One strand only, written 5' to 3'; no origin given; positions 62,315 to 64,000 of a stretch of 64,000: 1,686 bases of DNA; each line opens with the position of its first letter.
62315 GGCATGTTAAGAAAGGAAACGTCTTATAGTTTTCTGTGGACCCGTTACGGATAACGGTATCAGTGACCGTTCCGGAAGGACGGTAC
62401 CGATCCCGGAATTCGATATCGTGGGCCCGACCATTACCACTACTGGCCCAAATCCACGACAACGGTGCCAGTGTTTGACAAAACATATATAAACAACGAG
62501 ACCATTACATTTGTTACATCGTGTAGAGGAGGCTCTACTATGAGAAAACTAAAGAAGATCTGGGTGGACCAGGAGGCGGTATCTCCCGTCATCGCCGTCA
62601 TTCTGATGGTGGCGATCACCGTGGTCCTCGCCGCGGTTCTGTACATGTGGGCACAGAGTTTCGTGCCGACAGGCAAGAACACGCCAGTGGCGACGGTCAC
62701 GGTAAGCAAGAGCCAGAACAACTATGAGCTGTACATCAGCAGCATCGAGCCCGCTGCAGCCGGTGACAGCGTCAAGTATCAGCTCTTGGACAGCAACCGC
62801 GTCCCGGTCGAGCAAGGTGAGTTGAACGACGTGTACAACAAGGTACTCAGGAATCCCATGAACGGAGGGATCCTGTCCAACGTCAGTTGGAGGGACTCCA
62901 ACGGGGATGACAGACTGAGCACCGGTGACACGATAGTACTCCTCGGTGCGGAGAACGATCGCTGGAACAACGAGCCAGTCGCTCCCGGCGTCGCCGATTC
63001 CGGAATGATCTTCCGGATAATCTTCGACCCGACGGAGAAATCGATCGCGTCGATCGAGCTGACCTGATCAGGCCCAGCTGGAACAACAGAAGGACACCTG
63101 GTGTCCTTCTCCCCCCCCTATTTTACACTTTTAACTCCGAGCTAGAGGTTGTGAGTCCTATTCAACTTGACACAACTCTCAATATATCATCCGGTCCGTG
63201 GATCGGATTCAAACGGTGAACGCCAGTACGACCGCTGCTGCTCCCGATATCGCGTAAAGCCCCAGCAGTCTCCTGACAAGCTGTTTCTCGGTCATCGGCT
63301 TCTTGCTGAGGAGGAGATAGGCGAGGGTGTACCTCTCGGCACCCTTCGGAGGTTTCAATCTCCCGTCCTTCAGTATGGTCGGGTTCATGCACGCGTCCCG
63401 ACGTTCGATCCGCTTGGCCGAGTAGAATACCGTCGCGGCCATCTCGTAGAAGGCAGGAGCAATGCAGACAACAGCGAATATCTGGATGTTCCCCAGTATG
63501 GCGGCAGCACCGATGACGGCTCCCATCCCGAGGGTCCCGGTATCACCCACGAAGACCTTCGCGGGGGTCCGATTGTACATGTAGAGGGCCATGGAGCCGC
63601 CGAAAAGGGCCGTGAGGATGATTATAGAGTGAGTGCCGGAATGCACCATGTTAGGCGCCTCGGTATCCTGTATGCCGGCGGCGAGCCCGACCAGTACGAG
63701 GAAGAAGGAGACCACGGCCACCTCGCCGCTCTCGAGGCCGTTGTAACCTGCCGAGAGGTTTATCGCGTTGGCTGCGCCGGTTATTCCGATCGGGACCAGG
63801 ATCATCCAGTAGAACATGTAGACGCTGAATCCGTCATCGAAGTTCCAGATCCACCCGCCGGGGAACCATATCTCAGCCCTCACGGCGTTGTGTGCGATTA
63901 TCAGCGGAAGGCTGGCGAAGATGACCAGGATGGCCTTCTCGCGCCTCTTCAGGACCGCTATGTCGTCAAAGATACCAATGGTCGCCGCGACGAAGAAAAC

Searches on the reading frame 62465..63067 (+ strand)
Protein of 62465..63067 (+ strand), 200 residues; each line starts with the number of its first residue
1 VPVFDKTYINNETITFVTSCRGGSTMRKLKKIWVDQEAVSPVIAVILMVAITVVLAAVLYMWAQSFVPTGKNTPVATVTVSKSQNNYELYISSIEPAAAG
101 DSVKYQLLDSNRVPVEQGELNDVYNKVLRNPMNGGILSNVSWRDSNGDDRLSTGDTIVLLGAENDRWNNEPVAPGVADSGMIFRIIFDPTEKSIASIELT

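Call 52: search_protein_families(library=pfam, max_evalue=0.00001, proteins=[window:62465-63067:+])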
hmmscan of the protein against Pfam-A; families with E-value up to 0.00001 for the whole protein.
window:62465-63067:+ (200 aa): 1 family
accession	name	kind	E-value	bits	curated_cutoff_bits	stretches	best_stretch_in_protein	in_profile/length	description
PF07790.16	Pilin_N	-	9.6e-13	49.2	25.2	1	37-92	1-57/78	Archaeal Type IV pilin, N-terminal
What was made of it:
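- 62537..63067 (+): Canonical archaeal type IV pilin of the same superfamily, outside the cluster. Signal peptide: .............|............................. Pilin_N E 9.6e-13 (call 52).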

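Call 87: search_protein_families(library=ncbifam, max_evalue=0.01, proteins=[window:62537-63067:+])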
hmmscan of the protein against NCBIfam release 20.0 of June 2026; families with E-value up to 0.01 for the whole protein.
window:62537-63067:+ (176 aa): 2 families
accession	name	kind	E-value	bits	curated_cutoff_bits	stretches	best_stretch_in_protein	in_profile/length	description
TIGR02537.2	arch_flag_Nterm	domain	1.3e-11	43.7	20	1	13-41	3-31/33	archaellin/type IV pilin N-terminal domain-containing protein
NF046073.1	UpsA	equivalog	1.2e-05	25.5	130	1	13-49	2-39/136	pilin subunit UpsA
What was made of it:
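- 62537..63067 (+): TIGR02537 at 43.7 bits, above the 20-bit cut-off (call 87).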

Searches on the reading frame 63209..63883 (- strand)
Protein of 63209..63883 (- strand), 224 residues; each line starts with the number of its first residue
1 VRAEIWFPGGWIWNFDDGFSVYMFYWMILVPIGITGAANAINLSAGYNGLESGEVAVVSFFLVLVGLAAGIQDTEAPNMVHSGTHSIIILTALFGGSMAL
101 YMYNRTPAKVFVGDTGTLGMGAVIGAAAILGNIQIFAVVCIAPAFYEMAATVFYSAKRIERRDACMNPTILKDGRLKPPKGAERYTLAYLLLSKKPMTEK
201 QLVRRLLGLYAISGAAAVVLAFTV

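Call 52: search_protein_families(library=pfam, max_evalue=0.00001, proteins=[window:63209-63883:-])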
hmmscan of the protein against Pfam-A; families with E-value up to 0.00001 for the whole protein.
window:63209-63883:- (224 aa): 1 family
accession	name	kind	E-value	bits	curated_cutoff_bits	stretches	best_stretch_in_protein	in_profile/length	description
PF00953.26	Glycos_transf_4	-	5.8e-20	72.3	27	1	20-131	60-159/160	Glycosyl transferase family 4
